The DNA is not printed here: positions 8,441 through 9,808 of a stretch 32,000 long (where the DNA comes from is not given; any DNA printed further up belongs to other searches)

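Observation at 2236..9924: Translationally coupled envelope operon: four unrecognisable proteins feeding into two cell-wall hydrolases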

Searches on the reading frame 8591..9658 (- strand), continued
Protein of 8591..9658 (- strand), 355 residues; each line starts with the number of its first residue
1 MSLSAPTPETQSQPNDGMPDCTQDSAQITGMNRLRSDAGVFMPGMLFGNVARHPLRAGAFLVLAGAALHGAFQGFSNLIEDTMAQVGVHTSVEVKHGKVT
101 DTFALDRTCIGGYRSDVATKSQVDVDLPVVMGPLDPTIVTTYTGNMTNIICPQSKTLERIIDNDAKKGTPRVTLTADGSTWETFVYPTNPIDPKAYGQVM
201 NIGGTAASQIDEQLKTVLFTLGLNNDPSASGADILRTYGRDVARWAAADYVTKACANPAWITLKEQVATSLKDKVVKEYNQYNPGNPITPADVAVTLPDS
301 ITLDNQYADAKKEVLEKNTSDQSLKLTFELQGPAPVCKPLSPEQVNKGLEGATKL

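Call 67: search_protein_families(library=pfam, proteins=[L088:13892-16786:+, L091:14892-17219:+, L091:13481-14872:+, L091:12156-13484:+, L091:11155-12159:+, L088:8573-9466:+, L091:8289-9671:-, L005:13848-17159:+, L094:12428-13666:+, L094:11180-12424:+], max_evalue=0.01)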
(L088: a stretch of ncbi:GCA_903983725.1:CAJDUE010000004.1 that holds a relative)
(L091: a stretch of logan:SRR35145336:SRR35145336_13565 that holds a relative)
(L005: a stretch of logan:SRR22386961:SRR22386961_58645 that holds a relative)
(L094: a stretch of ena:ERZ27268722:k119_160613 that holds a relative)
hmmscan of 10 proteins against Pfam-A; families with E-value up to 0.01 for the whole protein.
L088:13892-16786:+ (964 aa): 1 family
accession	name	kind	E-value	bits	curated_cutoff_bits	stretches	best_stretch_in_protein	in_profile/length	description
PF18013.6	Phage_lysozyme2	-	4.1e-24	85.8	28.2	1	785-936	2-138/140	Phage tail lysozyme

L091:14892-17219:+ (775 aa): 3 families
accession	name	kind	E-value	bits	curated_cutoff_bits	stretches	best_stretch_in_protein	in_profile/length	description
PF18013.6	Phage_lysozyme2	-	2.7e-22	79.9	28.2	1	361-520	2-136/140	Phage tail lysozyme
PF02557.22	VanY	-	8.6e-07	29.2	25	1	618-739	5-126/132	D-alanyl-D-alanine carboxypeptidase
PF04625.18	DEC-1_N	-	0.0025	17.3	29.2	1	512-568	94-147/403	DEC-1 protein, N-terminal region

L091:13481-14872:+ (463 aa): 0 families

L091:12156-13484:+ (442 aa): 0 families

L091:11155-12159:+ (334 aa): 0 families

L088:8573-9466:+ (297 aa): 0 families

L091:8289-9671:- (460 aa): 1 family
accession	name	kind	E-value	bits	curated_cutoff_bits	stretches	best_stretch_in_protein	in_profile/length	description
PF20721.2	C19orf12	-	0.00036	20.8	30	1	218-308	58-147/163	C19orf12-like protein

L005:13848-17159:+ (1103 aa): 3 families
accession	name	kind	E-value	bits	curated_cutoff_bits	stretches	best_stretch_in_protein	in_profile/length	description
PF18013.6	Phage_lysozyme2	-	8.1e-16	58.9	28.2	1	739-858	5-123/140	Phage tail lysozyme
PF13529.12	Peptidase_C39_2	-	3.7e-12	47.5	24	1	937-1076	5-143/143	Peptidase_C39 like family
PF12385.14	Peptidase_C70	-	0.00017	22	19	1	961-1088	16-139/141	Papain-like cysteine protease AvrRpt2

L094:12428-13666:+ (412 aa): 1 family
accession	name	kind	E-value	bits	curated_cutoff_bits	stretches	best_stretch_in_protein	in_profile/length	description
PF13638.12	PIN_4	-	0.0061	17.3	21.9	0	230-337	26-102/132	PIN domain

L094:11180-12424:+ (414 aa): 0 families

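Call 72: find_related_loci(query=A6, collection=metagenome_contigs, flank=10000)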
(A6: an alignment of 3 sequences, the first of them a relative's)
Query A6 (329 aa) in metagenome_contigs; peptide patterns used: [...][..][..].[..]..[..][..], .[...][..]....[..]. (x = any residue, [..] = any of these).
106 stretches matched a pattern; 2 encode a relative of the query (tblastn E <= 1e-3); 2 distinct loci.
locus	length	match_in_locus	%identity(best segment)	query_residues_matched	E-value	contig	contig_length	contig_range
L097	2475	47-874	41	55-328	2e-62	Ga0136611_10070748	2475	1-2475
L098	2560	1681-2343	40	89-305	7e-42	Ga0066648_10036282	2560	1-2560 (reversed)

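Call 73: find_encoding_contigs(protein=P0010, flank=10000, max_places=1)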
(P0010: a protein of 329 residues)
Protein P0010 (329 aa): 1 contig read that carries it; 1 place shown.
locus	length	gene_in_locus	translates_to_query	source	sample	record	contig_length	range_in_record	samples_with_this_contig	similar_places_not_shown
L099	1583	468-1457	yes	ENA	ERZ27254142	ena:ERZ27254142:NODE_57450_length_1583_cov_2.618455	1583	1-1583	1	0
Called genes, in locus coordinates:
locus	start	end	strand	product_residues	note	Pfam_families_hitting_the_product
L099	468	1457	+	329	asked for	-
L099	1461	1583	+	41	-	?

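Call 74: find_encoding_contigs(protein=P0009, flank=10000, max_places=1)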
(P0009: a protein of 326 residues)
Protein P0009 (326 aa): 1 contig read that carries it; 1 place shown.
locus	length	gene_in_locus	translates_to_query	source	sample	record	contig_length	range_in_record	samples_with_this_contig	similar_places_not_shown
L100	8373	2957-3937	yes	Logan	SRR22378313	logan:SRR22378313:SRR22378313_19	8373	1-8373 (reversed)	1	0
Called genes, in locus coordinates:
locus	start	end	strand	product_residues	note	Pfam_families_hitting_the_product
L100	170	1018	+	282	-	PF17773:UPF0176_N, PF00581:Rhodanese, PF12368:Rhodanese_C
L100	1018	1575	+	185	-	PF00293:NUDIX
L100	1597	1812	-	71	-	-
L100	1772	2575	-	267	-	-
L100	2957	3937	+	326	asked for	-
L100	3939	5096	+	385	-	-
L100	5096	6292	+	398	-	-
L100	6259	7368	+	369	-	-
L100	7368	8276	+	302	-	-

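Call 103: search_protein_families(library=padloc, proteins=[window:8591-9658:-], max_evalue=0.01)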
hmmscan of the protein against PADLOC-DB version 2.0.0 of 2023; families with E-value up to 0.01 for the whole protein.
window:8591-9658:- (355 aa): 0 families

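Call 106: search_dna_similar(query=window:8591-9658:-, collection=plasmids, mode=protein, max_evalue=0.01, max_rows=5)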
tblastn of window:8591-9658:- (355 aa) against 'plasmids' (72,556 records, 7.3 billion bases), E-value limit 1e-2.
No match.

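Call 107: search_dna_similar(query=window:8591-9658:-, collection=phages, mode=protein, max_evalue=0.01, max_rows=5)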
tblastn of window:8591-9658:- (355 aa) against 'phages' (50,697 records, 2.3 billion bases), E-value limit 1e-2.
No match.

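Call 108: list_cluster_members(proteins=[P0008, P0009, P0010, P0011, P0012, P0013, P0014, P0016, P0018, P0027])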
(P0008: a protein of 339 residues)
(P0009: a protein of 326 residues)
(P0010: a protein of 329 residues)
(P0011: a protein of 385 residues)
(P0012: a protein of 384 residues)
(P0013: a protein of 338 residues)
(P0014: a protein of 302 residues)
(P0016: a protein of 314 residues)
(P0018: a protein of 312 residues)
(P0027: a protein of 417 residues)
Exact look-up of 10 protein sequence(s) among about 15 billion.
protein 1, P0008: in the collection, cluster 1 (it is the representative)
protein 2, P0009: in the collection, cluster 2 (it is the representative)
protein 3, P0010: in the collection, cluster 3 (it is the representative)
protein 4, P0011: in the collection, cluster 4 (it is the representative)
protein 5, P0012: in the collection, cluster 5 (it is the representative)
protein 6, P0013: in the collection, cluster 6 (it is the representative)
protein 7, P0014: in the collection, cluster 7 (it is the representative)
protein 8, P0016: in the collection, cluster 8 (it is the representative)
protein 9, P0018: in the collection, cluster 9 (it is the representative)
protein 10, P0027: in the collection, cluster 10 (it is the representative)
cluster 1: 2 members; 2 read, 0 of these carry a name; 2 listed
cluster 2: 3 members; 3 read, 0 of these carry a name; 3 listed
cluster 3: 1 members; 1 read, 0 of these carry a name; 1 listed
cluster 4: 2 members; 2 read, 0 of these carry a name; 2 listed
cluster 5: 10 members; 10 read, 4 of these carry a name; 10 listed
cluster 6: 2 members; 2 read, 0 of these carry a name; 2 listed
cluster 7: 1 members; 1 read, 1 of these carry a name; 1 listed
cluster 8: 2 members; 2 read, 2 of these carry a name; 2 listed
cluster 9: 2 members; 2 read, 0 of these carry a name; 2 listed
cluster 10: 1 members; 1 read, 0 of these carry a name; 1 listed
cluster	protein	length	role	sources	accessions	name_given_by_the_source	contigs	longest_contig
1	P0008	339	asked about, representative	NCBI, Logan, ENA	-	-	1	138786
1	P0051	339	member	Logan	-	-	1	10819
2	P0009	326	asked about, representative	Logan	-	-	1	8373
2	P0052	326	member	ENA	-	-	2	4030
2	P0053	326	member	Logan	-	-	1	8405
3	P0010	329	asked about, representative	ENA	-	-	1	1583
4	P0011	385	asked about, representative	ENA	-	-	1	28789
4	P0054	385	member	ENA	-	-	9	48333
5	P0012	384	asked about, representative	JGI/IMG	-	hypothetical protein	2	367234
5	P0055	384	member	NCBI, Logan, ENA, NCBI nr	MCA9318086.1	hypothetical protein KDA06_00395 [Candidatus Saccharibacteria bacterium] | hypothetical protein [Candidatus Saccharibacteria bacterium]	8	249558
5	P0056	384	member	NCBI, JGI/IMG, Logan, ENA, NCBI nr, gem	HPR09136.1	MAG TPA: hypothetical protein PLT04_01035 [Candidatus Saccharibacteria bacterium] | hypothetical protein [Candidatus Saccharibacteria bacterium]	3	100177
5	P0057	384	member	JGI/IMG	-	hypothetical protein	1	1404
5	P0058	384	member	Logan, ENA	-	-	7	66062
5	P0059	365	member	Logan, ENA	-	-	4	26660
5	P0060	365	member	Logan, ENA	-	-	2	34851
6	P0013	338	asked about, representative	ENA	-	-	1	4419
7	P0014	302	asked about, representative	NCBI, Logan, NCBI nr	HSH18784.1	MAG TPA: hypothetical protein VK978_05370 [Candidatus Saccharimonadales bacterium] | hypothetical protein [Candidatus Saccharimonadales bacterium]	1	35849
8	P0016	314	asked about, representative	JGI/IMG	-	hypothetical protein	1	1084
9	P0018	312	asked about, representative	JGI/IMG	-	-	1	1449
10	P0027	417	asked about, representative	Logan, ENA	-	-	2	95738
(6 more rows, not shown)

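Call 113: fold_search(model_id=the predicted structure, library=viral)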
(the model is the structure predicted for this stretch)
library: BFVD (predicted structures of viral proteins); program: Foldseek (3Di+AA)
matches with E <= 10: 277; with E <= 0.001: 0
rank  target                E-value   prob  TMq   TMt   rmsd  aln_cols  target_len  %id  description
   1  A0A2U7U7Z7            4.6e-02  0.09  0.09  0.12  43.7       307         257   10  Uncharacterized protein [Pandoravirus quercus]
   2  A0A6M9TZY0            8.5e-02  0.04  0.06  0.06  26.9       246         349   11  Uncharacterized protein [Drosophila-associated filamentous virus]
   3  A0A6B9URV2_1          1.6e-01  0.03  0.08  0.04  27.6       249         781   12  (no name in the UniProt tables at hand)
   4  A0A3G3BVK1            1.7e-01  0.08  0.10  0.18  23.7       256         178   12  Uncharacterized protein [Bacillus phage vB_BcoS-136]
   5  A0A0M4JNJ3            2.0e-01  0.06  0.08  0.12  35.7       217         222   15  (no name in the UniProt tables at hand)
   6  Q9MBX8                2.0e-01  0.04  0.07  0.13  21.2       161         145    9  (no name in the UniProt tables at hand)
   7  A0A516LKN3            2.1e-01  0.01  0.06  0.05  27.0       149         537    8  (no name in the UniProt tables at hand)
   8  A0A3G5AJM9            2.3e-01  0.07  0.11  0.14  22.1       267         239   11  Uncharacterized protein [Sylvanvirus sp.]
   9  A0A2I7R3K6            2.3e-01  0.06  0.10  0.17  17.5       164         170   15  (no name in the UniProt tables at hand)
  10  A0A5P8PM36            2.5e-01  0.14  0.11  0.06  11.8        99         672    8  (no name in the UniProt tables at hand)
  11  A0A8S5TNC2            2.5e-01  0.08  0.10  0.17  12.8       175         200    6  Uncharacterized protein [Siphoviridae sp. ctamP19]
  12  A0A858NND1            2.7e-01  0.01  0.06  0.06  25.3       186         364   12  (no name in the UniProt tables at hand)
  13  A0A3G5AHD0            3.4e-01  0.05  0.10  0.15  38.2       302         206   11  Uncharacterized protein [Sylvanvirus sp.]
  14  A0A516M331            3.7e-01  0.03  0.07  0.05  30.4       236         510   13  (no name in the UniProt tables at hand)
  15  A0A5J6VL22            4.7e-01  0.06  0.11  0.11  20.1       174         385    7  Neurotransmitter-gated ion-channel ligand binding domain protein [Megaviridae environmental sample]
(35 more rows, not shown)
